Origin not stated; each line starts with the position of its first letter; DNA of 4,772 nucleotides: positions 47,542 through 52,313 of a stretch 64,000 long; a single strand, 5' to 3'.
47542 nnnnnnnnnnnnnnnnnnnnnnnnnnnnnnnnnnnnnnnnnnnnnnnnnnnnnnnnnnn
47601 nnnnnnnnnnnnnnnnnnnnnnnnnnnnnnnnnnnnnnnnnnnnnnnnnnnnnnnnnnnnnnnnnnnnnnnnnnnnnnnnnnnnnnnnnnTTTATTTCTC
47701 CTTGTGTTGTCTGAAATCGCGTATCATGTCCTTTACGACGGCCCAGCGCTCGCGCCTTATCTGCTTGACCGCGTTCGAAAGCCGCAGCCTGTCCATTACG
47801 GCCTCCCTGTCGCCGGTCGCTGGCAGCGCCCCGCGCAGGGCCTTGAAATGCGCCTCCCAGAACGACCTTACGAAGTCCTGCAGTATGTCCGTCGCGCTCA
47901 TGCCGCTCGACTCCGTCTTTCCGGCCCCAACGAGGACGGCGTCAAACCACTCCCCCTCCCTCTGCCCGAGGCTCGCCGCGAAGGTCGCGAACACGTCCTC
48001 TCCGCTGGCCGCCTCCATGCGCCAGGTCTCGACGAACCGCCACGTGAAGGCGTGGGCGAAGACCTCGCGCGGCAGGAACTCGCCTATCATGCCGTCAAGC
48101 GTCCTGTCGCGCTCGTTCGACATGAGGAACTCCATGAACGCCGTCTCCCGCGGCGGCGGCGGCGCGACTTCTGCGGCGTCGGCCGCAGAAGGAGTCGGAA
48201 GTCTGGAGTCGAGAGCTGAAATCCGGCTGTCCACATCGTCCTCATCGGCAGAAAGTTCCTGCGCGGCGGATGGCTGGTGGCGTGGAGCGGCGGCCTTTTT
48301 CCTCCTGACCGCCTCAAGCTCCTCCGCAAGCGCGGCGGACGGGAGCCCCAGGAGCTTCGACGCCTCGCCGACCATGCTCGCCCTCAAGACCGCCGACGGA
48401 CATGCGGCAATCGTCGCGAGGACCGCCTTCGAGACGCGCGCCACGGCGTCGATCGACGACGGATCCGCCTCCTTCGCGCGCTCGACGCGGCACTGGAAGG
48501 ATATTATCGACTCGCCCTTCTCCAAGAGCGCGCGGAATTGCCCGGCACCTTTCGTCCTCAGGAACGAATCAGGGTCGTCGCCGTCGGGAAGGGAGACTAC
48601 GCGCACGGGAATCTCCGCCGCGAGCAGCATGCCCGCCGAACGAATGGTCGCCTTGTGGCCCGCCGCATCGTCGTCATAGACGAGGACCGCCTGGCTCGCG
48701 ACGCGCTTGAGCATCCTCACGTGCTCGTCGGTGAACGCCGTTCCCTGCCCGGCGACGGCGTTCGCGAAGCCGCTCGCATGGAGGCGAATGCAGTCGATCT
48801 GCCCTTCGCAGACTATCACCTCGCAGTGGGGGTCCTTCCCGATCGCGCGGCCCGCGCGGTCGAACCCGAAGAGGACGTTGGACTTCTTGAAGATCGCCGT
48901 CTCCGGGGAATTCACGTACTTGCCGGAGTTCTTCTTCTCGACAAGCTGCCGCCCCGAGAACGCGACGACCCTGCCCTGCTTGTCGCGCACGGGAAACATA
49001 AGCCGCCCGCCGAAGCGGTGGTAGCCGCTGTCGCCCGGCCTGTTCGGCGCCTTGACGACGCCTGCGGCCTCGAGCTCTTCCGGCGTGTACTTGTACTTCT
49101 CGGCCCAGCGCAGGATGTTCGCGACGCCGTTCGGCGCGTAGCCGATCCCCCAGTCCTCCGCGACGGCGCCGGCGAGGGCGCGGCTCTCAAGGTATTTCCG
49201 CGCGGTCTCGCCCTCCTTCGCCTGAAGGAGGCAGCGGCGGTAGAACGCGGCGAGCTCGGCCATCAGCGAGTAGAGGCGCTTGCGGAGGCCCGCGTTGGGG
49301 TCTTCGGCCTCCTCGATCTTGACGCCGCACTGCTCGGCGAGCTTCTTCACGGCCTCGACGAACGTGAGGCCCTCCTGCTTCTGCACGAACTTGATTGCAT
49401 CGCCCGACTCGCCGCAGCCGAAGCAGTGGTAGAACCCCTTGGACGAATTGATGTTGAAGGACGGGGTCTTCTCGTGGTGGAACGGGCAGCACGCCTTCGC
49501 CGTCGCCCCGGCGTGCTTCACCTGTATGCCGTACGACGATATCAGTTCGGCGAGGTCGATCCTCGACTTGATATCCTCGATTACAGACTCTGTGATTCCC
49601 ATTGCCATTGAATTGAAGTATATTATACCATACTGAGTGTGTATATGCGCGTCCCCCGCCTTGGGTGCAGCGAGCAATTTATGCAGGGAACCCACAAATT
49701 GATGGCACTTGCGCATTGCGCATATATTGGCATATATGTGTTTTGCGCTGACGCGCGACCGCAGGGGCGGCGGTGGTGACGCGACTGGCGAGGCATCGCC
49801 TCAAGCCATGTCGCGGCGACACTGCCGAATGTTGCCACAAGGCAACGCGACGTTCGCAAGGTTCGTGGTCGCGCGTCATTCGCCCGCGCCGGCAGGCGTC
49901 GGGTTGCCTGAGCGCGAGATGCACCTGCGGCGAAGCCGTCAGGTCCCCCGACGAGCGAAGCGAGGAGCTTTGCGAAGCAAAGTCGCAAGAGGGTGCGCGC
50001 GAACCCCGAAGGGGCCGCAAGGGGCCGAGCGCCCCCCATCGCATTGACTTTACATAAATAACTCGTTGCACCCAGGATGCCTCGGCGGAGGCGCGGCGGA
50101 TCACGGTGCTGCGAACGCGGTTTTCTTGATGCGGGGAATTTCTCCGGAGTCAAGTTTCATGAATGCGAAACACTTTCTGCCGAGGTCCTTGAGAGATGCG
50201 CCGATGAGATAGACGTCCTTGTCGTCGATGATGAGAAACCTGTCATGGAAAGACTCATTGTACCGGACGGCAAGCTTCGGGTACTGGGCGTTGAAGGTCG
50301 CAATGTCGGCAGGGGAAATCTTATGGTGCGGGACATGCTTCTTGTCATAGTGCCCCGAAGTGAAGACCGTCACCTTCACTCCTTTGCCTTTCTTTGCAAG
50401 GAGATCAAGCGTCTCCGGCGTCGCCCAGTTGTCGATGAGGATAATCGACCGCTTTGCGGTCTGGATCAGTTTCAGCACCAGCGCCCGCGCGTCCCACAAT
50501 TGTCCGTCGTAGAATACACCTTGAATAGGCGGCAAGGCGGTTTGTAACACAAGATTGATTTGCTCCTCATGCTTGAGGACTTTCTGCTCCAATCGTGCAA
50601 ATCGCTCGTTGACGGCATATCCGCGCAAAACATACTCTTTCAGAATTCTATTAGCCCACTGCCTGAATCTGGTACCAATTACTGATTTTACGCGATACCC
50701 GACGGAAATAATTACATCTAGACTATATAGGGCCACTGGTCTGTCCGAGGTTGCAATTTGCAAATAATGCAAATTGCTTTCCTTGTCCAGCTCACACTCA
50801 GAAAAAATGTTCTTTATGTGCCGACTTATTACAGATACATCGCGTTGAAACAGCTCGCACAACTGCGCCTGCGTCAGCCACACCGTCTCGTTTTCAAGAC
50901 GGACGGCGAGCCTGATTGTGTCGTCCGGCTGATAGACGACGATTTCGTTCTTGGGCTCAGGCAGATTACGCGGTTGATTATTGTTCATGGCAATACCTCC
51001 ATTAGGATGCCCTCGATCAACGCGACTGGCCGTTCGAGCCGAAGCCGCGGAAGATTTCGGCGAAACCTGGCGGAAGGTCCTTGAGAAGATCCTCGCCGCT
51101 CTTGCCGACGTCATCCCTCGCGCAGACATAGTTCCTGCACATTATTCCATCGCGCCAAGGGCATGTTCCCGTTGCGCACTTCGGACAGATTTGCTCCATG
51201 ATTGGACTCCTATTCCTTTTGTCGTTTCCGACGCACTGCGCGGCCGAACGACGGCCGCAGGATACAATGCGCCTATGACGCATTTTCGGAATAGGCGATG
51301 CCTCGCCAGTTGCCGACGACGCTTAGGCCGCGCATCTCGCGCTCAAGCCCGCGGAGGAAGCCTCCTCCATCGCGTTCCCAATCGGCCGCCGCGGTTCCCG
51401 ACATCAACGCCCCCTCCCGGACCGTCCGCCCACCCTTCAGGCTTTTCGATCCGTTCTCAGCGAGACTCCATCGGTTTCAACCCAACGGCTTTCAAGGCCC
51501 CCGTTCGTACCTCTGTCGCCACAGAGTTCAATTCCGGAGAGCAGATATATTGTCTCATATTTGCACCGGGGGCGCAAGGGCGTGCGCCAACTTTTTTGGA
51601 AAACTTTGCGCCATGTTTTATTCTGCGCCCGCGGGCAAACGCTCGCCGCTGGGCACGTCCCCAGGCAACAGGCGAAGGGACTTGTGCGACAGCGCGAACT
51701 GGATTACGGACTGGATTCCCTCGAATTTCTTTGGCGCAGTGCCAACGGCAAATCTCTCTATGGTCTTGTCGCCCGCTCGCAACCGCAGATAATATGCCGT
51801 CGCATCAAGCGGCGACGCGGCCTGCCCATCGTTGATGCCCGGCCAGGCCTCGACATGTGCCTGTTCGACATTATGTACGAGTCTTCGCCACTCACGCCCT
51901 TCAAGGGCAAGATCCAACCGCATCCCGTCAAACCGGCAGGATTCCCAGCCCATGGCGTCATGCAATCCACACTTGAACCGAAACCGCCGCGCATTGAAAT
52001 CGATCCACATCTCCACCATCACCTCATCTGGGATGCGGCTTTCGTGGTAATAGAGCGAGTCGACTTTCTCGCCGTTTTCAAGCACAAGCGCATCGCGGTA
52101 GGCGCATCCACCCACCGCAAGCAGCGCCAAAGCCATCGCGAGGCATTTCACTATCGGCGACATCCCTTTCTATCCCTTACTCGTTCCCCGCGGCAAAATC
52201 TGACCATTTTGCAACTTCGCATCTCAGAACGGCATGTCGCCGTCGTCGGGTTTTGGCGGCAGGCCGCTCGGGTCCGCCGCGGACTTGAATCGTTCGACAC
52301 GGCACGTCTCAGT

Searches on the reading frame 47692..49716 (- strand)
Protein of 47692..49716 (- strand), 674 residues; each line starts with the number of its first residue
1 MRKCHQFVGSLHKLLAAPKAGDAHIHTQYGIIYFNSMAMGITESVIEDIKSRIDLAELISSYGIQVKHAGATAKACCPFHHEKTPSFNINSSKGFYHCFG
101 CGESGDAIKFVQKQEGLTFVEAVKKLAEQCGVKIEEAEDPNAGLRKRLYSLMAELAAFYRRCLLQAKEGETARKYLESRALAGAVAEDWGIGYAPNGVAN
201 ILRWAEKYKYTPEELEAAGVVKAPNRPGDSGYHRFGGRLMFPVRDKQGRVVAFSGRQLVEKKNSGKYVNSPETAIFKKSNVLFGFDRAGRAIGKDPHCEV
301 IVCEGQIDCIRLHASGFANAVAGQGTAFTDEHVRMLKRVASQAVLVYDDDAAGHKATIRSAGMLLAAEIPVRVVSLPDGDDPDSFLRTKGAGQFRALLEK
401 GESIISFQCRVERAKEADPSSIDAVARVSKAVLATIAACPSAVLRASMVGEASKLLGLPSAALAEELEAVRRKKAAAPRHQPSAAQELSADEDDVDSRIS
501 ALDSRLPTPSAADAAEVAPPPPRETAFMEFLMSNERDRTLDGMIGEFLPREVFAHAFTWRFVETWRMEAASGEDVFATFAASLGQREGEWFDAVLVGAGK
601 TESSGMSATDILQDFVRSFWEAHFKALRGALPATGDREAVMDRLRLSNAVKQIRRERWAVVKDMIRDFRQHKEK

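Call 46: search_protein_families(library=pfam, proteins=[window:47692-49716:-], max_evalue=0.001)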
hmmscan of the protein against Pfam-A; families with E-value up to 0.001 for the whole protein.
window:47692-49716:- (674 aa): 6 families
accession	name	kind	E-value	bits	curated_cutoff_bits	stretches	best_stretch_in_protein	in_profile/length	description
PF08275.17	DNAG_N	-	8.4e-36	123.3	26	1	161-288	3-127/128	DNA primase catalytic core, N-terminal domain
PF01807.25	Zn_ribbon_DnaG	-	7.3e-35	119.2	24.9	1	42-137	2-96/98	CHC2 zinc finger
PF13155.12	Toprim_2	-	2.7e-18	66.6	22.1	1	301-386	1-88/88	Toprim-like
PF13662.12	Toprim_4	-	4.1e-14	53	25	1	299-374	2-84/85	Toprim domain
PF01751.28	Toprim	-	1.5e-08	35.1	23.1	1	299-363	1-83/96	Toprim domain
PF13362.12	Toprim_3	-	1.2e-06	29.3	27.2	1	300-391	2-94/95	Toprim domain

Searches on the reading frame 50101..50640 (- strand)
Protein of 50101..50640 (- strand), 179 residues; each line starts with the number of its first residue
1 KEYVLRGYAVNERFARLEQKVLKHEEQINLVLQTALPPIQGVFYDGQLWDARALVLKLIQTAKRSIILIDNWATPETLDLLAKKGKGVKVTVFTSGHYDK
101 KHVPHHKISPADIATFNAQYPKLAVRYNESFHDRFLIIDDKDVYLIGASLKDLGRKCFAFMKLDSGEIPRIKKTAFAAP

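Call 87: search_solved_structures(query=window:50101-50640:-, max_evalue=10, show_alignments=2)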
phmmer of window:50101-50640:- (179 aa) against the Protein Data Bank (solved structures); distinct sequences matched with E-value up to 10: 6.
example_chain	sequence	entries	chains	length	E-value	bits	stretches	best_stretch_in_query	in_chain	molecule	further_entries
2fep_A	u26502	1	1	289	0.094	15.7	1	35-142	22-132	Catabolite control protein A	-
3oqm_A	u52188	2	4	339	0.13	15.2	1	35-142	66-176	Catabolite control protein A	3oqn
3oqo_A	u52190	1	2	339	0.13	15.2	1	35-142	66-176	Catabolite control protein A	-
1byr_A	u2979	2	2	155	0.64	12.9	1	49-94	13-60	PROTEIN (ENDONUCLEASE)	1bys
1sxg_A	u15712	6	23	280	1.5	11.8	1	36-136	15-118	Glucose-resistance amylase regulator | Catabolite control protein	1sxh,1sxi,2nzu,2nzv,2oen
3s35_H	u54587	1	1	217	1.7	11.6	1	81-146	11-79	6.64 Fab heavy chain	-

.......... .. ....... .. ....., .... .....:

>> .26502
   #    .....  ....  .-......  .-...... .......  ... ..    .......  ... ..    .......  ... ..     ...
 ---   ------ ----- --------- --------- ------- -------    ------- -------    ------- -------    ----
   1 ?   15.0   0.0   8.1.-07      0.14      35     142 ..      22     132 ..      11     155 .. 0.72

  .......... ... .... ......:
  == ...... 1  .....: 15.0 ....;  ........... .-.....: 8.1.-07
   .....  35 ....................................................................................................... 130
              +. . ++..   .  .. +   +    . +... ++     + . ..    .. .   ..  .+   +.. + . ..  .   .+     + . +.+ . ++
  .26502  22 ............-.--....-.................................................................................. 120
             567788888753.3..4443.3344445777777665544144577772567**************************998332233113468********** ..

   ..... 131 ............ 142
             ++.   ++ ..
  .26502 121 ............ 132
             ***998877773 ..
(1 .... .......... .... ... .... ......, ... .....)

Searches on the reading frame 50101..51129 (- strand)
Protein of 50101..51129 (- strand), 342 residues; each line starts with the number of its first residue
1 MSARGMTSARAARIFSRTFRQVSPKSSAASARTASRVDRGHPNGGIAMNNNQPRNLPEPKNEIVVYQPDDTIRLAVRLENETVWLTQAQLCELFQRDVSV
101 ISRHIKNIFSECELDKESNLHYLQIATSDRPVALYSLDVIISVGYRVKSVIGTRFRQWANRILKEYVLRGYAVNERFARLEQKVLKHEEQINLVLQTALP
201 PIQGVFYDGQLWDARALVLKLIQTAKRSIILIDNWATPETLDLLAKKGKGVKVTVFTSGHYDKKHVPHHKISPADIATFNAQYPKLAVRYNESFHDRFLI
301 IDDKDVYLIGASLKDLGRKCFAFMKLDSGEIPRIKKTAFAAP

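Call 3: search_protein_families(library=pfam, proteins=[window:50101-51129:-], max_evalue=0.1)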
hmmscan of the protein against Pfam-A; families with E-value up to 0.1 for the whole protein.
window:50101-51129:- (342 aa): 4 families
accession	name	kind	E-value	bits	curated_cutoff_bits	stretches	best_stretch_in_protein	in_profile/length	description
PF13310.11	Virulence_RhuM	-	1.7e-17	64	33.7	1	128-183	17-70/252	Virulence protein RhuM family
PF13091.12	PLDc_2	-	0.0018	18.6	27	1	219-310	2-96/132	PLD-like domain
PF25343.1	PH_UBFD1_C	-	0.044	14.6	27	1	37-91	3-57/113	C-terminal PH-like domain in UBFD1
PF07961.18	MBA1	-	0.058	12.9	27.4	1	142-199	55-107/235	MBA1-like protein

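Call 4: search_protein_families(library=padloc, proteins=[window:50101-51129:-], max_evalue=0.1)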
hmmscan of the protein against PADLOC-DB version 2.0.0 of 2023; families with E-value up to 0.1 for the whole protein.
window:50101-51129:- (342 aa): 40 families (the best 25 are shown)
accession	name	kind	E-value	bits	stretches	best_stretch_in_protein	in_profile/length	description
PDLC04879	PDC-S05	-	3.8e-99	329.7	1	60-328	4-275/285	-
PDLC04965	PDC-S23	-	1.8e-49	166.9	1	60-194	4-143/327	-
PDLC04854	PDC-S05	-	6.1e-49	164.5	1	61-198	4-146/212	-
PDLC04964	PDC-S23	-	4.8e-48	162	1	60-198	3-146/331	-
PDLC04872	PDC-S05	-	8.5e-46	153.5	1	60-194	4-143/152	-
PDLC04963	PDC-S23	-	1.3e-44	151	1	62-184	3-128/312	-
PDLC04858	PDC-S05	-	1.3e-44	149.3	1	60-180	4-128/138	-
PDLC04869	PDC-S05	-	1.3e-43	147.4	1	168-331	130-292/306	-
PDLC04852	PDC-S05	-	2.9e-42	142.8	1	53-176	6-133/346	-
PDLC04874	PDC-S05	-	5.9e-42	141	1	61-188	6-133/165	-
PDLC04843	PDC-S05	-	1.1e-41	141.1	1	59-175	4-124/330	-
PDLC04853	PDC-S05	-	2.3e-41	140.1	1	59-181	4-131/336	-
PDLC04876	PDC-S05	-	9.8e-41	137.4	1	59-184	6-136/174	-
PDLC04851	PDC-S05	-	6.8e-40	135.2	1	58-184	7-138/342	-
PDLC04870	PDC-S05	-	1.6e-39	133.5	1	59-183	7-133/214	-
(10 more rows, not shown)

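Call 5: search_protein_families(library=ncbifam, proteins=[window:50101-51129:-], max_evalue=0.1)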
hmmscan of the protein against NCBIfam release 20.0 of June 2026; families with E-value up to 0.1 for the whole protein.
window:50101-51129:- (342 aa): 2 families
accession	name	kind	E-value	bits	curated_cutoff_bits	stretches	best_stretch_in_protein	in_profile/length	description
NF040700.1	VPA1262_N_dom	domain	1.6e-07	30.5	80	1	220-335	332-469/478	VPA1262 family N-terminal domain-containing protein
NF046100.1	RSP_2648_fam_PIN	equivalog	0.075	13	170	0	268-313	49-94/177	RSP_2648 family PIN domain-containing protein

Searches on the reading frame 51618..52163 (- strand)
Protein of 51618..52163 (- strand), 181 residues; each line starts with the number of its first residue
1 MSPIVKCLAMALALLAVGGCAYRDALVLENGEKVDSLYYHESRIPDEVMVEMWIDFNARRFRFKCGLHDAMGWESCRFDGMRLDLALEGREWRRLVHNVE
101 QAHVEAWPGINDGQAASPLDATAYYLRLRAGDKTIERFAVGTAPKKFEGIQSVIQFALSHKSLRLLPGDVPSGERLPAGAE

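Call 3: search_protein_families(library=pfam, proteins=[window:51618-52163:-], max_evalue=0.1)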
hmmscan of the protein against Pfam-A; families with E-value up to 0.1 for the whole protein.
window:51618-52163:- (181 aa): 1 family
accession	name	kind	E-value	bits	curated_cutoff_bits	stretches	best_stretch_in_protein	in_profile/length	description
PF24721.1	HAB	-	0.085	13.7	27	0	80-123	34-73/81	Half a barrel family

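Call 4: search_protein_families(library=padloc, proteins=[window:51618-52163:-], max_evalue=0.1)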
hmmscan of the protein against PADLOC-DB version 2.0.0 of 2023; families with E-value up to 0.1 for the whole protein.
window:51618-52163:- (181 aa): 0 families

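Call 5: search_protein_families(library=ncbifam, proteins=[window:51618-52163:-], max_evalue=0.1)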
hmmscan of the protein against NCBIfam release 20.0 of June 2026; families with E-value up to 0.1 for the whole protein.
window:51618-52163:- (181 aa): 1 family
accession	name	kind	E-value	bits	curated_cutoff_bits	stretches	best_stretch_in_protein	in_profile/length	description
NF042937.1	leader_Ms4533A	equivalog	0.098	12.9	31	0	9-21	11-23/30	Ms4533A family Cys-rich leader peptide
